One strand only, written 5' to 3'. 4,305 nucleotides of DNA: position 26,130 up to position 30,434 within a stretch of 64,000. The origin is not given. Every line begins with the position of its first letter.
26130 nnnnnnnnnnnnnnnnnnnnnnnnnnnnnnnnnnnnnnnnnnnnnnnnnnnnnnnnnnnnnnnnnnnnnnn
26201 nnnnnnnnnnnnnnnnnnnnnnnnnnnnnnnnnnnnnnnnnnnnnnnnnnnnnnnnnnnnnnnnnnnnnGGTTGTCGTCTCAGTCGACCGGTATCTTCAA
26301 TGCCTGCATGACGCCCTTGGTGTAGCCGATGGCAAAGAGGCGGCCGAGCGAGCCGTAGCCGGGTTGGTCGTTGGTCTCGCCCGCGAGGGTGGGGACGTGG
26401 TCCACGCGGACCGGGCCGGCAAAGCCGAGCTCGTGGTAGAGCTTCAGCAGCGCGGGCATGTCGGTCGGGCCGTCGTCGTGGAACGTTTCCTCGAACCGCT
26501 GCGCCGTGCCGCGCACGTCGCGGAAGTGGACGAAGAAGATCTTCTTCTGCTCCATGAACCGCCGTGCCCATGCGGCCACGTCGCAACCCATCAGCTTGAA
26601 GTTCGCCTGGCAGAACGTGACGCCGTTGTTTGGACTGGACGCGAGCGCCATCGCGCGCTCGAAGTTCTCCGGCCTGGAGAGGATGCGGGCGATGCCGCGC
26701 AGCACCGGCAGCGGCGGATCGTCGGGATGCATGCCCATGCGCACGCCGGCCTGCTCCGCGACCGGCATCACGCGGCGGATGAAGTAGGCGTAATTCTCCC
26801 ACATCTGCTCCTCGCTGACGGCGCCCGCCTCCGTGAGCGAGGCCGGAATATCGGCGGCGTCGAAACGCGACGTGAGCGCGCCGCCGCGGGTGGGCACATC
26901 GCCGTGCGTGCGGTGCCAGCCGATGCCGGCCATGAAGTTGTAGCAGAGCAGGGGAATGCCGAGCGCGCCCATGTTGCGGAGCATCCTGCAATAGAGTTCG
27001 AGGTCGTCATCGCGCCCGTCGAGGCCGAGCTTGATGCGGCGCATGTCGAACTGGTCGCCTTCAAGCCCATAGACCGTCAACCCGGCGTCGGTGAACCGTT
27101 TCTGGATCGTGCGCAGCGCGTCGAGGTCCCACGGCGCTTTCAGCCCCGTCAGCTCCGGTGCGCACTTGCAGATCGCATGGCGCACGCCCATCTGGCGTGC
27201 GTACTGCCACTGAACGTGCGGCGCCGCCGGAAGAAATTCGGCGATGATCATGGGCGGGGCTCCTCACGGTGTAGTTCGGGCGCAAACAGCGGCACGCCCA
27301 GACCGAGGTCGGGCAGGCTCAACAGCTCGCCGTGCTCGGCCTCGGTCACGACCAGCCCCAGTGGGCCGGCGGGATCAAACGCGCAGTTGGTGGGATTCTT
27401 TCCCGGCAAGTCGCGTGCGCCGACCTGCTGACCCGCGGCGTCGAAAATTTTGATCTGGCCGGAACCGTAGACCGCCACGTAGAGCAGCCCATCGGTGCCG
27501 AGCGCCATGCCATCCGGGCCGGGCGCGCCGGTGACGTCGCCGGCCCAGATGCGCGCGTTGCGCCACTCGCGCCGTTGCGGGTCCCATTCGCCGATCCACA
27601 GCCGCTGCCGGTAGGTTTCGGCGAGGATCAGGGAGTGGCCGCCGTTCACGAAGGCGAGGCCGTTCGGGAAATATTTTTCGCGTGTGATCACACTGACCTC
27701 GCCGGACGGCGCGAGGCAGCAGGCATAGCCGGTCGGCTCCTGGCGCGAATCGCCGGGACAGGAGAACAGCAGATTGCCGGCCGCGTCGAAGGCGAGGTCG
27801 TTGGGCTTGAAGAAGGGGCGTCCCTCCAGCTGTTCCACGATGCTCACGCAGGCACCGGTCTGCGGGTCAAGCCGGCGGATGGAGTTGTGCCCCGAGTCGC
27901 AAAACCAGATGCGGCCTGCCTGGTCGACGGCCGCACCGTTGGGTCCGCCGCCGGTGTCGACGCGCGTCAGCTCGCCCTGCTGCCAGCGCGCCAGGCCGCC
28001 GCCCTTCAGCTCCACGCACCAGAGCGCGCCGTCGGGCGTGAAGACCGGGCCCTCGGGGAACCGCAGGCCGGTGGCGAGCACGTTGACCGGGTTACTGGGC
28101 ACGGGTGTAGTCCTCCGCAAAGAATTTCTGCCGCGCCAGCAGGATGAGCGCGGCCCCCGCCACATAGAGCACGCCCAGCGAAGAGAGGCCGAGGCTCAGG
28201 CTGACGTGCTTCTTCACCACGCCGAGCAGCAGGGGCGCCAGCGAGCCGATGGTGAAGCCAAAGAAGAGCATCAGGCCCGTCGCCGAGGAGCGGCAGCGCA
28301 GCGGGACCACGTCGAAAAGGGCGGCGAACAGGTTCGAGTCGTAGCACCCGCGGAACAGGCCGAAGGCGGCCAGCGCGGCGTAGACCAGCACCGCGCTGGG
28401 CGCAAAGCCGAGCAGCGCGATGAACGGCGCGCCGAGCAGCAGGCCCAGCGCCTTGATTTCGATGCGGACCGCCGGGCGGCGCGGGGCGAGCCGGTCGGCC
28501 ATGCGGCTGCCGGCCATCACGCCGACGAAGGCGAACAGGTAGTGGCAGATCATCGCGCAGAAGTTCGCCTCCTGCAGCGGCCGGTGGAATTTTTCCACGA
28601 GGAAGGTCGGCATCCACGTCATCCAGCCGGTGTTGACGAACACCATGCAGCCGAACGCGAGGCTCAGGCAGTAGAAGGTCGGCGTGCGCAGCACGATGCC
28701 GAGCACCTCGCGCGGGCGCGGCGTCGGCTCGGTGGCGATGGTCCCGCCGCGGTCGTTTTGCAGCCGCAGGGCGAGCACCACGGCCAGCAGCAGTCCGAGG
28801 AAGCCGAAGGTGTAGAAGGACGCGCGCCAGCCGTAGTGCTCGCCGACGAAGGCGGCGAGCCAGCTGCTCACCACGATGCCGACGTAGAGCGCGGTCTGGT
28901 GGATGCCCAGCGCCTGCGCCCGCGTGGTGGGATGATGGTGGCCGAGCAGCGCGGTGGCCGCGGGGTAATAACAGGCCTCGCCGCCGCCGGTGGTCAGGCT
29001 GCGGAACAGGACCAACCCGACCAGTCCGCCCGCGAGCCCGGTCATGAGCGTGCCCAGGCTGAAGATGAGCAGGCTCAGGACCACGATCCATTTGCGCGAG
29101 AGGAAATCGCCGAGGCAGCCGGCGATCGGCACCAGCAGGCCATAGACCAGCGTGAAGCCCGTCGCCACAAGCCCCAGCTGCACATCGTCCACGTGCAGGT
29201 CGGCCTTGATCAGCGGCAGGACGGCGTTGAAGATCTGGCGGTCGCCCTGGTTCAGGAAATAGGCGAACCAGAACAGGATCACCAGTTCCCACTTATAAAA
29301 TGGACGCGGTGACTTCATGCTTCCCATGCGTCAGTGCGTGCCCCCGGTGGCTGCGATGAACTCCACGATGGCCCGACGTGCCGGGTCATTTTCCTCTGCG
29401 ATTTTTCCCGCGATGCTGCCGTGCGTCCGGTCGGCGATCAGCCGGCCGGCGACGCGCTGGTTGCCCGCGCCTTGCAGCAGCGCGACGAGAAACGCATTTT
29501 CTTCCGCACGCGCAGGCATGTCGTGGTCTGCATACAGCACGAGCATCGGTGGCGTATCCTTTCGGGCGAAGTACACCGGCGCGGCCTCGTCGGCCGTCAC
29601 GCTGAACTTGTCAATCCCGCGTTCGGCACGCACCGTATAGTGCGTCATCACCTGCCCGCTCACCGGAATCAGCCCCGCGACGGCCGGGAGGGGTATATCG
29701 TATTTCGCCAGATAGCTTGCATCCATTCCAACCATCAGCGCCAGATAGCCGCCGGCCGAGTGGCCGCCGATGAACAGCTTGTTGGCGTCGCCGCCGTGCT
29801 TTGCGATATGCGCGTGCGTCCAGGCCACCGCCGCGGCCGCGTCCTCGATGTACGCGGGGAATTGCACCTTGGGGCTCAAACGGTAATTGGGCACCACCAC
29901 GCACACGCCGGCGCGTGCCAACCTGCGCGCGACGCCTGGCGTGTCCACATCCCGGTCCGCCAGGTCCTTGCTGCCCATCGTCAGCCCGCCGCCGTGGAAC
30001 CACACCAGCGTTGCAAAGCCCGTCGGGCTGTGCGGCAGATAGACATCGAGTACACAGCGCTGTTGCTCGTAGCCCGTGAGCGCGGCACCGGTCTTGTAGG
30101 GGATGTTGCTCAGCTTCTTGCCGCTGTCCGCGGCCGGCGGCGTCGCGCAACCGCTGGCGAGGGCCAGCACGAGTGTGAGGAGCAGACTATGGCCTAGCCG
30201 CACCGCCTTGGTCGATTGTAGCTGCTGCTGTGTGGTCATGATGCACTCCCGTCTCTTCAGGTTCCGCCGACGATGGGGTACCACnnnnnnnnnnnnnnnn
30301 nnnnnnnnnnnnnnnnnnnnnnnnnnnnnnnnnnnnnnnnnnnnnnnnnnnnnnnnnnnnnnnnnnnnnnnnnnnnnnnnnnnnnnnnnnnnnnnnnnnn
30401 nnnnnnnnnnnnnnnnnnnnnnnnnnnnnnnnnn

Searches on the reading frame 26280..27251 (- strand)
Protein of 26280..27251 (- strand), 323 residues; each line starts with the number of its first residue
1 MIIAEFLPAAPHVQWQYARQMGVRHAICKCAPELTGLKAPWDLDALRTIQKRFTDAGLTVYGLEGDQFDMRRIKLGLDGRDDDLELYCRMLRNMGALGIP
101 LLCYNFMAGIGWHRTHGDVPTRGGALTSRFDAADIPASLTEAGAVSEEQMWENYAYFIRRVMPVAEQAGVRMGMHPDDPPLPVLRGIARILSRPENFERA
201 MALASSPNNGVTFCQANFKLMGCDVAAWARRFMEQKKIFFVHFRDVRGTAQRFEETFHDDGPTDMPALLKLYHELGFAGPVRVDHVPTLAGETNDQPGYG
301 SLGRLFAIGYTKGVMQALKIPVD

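Call 16: search_protein_families(library=pfam, proteins=[window:26280-27251:-], max_evalue=0.001)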
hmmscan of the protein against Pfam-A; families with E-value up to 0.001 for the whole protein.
window:26280-27251:- (323 aa): 2 families
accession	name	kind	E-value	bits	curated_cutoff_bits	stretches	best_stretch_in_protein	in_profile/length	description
PF03786.19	UxuA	-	4.9e-72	243.1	23.7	2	139-319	169-351/352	D-mannonate dehydratase (UxuA)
PF01261.30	AP_endonuc_2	-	6.4e-12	46.1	31.1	1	19-283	5-227/249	Xylose isomerase-like TIM barrel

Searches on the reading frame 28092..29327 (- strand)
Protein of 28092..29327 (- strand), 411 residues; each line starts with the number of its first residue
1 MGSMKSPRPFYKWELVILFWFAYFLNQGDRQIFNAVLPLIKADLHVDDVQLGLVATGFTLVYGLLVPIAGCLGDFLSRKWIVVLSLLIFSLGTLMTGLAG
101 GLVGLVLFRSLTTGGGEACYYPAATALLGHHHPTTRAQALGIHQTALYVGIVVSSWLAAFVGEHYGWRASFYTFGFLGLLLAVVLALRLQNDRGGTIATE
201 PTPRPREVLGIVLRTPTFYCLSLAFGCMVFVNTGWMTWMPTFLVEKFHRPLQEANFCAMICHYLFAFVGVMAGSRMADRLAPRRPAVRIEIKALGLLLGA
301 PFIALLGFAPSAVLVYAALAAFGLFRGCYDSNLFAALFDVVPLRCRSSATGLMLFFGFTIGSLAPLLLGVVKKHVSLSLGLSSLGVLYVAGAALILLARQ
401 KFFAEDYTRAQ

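Call 16: search_protein_families(library=pfam, proteins=[window:28092-29327:-], max_evalue=0.001)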
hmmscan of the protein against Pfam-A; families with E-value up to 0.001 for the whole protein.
window:28092-29327:- (411 aa): 3 families
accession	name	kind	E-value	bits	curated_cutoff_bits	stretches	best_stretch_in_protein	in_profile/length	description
PF07690.21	MFS_1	-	1.1e-50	172.9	33.4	1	19-365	1-347/347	Major Facilitator Superfamily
PF03137.26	OATP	-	7e-06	25.1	25.8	1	209-284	286-361/545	Organic Anion Transporter Polypeptide (OATP) family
PF00083.30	Sugar_tr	-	6.3e-05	22.5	22.3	1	68-185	65-188/452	Sugar (and other) transporter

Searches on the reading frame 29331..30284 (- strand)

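Call 17: search_protein_families(library=pfam, proteins=[window:29331-30284:-], max_evalue=0.001)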
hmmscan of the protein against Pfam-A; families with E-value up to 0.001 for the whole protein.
window:29331-30284:- (317 aa): 6 families
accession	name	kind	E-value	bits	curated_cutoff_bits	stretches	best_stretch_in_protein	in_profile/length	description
PF20434.5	BD-FAE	-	9.3e-25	87.8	26.8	1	79-189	1-110/215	BD-FAE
PF07859.19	Abhydrolase_3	-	2.3e-23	83.5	25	1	93-217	1-109/210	alpha/beta hydrolase fold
PF00135.34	COesterase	-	1.4e-13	51.1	27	1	78-221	87-229/515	Carboxylesterase family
PF00326.27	Peptidase_S9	-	2.3e-09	37.5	22.6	1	152-293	48-192/213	Prolyl oligopeptidase family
PF12697.13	Abhydrolase_6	-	0.00026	22.1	26.3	1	93-271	1-149/217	Alpha/beta hydrolase family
PF07224.18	Chlorophyllase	-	0.0003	20.1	26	1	121-215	64-160/301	Chlorophyllase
